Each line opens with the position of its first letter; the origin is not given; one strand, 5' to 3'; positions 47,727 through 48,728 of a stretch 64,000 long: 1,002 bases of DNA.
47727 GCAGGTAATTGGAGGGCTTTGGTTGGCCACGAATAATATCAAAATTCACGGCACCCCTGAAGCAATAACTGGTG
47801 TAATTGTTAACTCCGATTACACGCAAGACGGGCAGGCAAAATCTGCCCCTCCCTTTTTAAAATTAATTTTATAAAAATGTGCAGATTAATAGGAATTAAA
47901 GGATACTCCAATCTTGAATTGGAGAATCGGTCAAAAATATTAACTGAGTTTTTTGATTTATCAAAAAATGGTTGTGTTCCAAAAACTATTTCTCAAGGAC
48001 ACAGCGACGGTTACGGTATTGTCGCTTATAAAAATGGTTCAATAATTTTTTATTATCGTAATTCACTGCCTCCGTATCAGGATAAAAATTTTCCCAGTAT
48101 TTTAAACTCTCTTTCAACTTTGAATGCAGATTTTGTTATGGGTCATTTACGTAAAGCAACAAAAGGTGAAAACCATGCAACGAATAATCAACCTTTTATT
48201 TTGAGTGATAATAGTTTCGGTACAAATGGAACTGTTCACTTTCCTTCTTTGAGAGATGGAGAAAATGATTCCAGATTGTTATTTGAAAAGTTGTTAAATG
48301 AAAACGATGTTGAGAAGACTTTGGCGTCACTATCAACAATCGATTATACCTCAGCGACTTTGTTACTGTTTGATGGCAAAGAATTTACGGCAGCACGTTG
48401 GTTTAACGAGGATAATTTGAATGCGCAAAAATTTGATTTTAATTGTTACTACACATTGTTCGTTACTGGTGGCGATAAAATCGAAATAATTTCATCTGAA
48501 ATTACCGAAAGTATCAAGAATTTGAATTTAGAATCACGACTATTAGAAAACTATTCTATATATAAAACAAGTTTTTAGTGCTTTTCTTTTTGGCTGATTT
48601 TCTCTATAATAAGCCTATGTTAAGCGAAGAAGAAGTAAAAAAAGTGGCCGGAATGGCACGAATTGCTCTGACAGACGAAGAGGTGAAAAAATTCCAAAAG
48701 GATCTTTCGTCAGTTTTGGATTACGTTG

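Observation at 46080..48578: Candidate peptide-modification operon: sRNA/leader, two overlapping RBS-bearing small ORFs, twin hairpins, ATP-grasp-like protein and Ntn/GATase-II hydrolase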

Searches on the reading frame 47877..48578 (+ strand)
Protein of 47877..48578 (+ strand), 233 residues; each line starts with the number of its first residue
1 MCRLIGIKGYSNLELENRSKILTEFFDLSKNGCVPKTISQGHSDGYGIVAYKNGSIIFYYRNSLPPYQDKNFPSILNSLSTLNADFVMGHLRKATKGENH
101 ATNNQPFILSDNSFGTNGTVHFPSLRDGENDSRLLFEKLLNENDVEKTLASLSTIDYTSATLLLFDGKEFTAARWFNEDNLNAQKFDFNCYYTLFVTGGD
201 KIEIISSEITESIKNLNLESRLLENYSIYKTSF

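Call 5: search_protein_families(library=pfam, proteins=[window:47877-48578:+], max_evalue=1)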
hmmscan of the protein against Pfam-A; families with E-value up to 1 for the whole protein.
window:47877-48578:+ (233 aa): 5 families
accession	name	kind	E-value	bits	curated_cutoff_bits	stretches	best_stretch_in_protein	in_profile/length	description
PF13230.11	GATase_4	-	3.7e-06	26.5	23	1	37-108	27-95/272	Glutamine amidotransferases class-II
PF13522.11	GATase_6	-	0.0094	16.4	27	1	83-121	9-48/130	Glutamine amidotransferase domain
PF07076.17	DUF1344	-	0.078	13.2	23.1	1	150-183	6-39/60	Protein of unknown function (DUF1344)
PF11635.14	Med16_N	-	0.078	12.5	21.7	1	35-80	257-306/315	Mediator complex subunit 16, N-terminal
PF01523.21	PmbA_TldD_1st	-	0.13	12.8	20.9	1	35-63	20-48/65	PmbA/TldA metallopeptidase domain 1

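Call 9: search_protein_families(library=ncbifam, proteins=[window:47877-48578:+], max_evalue=1)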
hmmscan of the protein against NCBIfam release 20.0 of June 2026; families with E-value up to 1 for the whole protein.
window:47877-48578:+ (233 aa): 2 families
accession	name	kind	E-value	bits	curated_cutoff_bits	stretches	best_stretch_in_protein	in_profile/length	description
TIGR03442.1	TIGR03442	equivalog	1e-11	44.7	218.65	1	1-125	1-125/251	ergothioneine biosynthesis protein EgtC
TIGR01134.1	purF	equivalog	0.0098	15.3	350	1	78-120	58-105/432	amidophosphoribosyltransferase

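Call 45: search_solved_structures(query=window:47877-48578:+, max_evalue=1, show_alignments=2)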
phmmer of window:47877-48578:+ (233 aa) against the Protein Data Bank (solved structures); distinct sequences matched with E-value up to 1: 2.
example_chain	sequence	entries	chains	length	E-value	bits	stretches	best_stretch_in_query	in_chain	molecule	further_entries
1te5_A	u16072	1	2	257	0.089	15.8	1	41-110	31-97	conserved hypothetical protein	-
6lbp_A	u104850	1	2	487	0.39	13.7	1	78-125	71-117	Amidophosphoribosyltransferase 2, chloroplastic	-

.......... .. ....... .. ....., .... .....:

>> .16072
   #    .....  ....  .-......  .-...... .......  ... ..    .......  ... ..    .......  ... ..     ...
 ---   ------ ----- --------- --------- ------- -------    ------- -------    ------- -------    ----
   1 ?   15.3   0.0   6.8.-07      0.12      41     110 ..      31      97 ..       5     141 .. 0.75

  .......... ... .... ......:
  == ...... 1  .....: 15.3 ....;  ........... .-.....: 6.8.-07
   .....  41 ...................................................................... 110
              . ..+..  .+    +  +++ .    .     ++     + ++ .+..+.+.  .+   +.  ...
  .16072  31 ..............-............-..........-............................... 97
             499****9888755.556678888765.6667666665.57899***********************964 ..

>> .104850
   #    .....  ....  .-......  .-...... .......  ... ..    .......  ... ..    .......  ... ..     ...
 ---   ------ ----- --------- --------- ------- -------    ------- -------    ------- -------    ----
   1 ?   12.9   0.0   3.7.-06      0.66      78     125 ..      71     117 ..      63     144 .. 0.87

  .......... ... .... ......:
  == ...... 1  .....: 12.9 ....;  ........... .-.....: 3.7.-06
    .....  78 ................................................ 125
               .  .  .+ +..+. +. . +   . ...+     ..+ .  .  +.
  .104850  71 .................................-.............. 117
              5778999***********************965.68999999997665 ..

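Call 90: find_homologous_proteins(query=window:47877-48578:+, max_evalue=0.00001)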
Query window:47877-48578:+ (233 aa): 5 proteins with E <= 0.00001 among 412 candidates.
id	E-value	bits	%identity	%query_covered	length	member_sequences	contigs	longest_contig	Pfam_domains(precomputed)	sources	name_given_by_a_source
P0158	8.8e-151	518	100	100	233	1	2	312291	PF13230.12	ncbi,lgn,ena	-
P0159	5.8e-82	293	55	98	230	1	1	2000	-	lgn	-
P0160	8.4e-78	279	55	98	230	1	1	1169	PF13230.12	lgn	-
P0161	2.9e-77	277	53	99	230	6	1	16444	PF13230.12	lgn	-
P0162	9.7e-34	135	38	92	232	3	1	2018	PF13230.12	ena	-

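Call 102: predict_structure(alignment_id=A9)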
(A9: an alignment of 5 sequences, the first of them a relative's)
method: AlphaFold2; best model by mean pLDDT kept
length: 233 residues; sequences in the alignment: 5
mean_pLDDT: 86.5   pTM: 0.88
mean pLDDT of the five models: 86.5, 85.0, 83.6, 82.7, 82.1
residues with pLDDT >= 90: 136; 70-90: 69; 50-70: 19; < 50: 9
segments of 3 or more residues with pLDDT < 50: 95-101
pLDDT, mean of each block of 10 residues (from residue 1): 92 95 90 55 78 96 88 94 96 54 75 88 78 88 92 89 95 93 75 89 94 95 96 91
secondary structure, 60 per line:
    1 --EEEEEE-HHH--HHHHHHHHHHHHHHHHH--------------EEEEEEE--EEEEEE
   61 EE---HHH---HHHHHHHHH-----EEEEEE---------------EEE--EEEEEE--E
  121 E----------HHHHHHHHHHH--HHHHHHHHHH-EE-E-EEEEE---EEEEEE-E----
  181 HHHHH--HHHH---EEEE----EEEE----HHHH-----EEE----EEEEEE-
elements in order: E3-8 H15-31 E46-52 E55-62 H72-80 E86-91 E107-109 E112-117 H132-142 H145-154 E161-165 E169-174 H181-185 H188-191 E195-198 E203-206 H211-214 E220-222 E227-232
